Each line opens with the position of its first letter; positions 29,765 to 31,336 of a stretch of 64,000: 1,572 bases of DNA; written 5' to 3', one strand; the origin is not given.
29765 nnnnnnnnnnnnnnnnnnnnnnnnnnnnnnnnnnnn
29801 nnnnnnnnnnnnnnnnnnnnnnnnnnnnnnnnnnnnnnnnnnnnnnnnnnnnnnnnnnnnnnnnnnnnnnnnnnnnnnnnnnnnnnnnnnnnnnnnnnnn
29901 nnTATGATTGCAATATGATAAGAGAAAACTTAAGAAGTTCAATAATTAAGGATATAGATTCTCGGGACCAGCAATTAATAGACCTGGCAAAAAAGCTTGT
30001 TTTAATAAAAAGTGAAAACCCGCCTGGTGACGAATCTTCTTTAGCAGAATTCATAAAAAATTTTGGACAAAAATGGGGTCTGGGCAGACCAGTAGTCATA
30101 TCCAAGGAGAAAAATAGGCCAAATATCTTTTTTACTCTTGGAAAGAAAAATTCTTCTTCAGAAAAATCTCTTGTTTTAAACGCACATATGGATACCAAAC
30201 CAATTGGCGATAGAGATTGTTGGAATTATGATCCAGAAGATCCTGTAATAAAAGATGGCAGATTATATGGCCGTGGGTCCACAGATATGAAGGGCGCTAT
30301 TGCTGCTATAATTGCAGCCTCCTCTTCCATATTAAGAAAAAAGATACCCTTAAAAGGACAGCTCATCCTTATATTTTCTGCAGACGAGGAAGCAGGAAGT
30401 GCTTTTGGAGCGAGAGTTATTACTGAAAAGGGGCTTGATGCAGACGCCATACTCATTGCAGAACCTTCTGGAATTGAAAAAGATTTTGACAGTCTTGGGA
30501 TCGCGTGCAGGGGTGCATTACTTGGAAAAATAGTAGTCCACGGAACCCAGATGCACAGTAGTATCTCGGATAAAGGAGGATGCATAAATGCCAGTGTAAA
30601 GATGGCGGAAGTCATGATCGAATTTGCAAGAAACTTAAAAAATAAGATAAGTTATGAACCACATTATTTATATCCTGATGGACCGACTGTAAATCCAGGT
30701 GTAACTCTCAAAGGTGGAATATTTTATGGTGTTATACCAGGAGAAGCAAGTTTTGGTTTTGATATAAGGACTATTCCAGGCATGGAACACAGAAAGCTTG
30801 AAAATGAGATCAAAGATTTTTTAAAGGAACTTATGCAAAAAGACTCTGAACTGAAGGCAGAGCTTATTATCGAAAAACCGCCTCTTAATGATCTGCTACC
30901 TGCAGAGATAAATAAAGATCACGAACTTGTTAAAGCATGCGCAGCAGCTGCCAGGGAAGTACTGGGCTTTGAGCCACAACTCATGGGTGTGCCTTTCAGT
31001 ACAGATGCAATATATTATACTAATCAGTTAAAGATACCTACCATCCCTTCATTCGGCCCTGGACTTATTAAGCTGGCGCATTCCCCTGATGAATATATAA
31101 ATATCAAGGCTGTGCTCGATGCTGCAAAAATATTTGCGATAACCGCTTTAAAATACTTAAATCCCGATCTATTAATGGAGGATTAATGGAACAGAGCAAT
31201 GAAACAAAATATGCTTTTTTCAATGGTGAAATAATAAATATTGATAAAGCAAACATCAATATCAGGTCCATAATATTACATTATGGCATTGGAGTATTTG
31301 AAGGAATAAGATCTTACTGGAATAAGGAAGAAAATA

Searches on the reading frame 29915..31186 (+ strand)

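Call 68: search_protein_families(library=pfam, proteins=[window:29915-31186:+], max_evalue=0.0001)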
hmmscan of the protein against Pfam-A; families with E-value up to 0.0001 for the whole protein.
window:29915-31186:+ (423 aa): 3 families
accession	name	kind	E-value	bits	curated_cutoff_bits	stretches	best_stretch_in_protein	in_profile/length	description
PF01546.33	Peptidase_M20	-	1.4e-37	130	24.6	1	87-411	1-204/206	Peptidase family M20/M25/M40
PF07687.19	M20_dimer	-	3.4e-13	49.9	21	1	198-308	3-104/107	Peptidase dimerisation domain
PF04389.22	Peptidase_M28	-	5.2e-05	23.5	21.3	0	70-167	1-74/193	Peptidase family M28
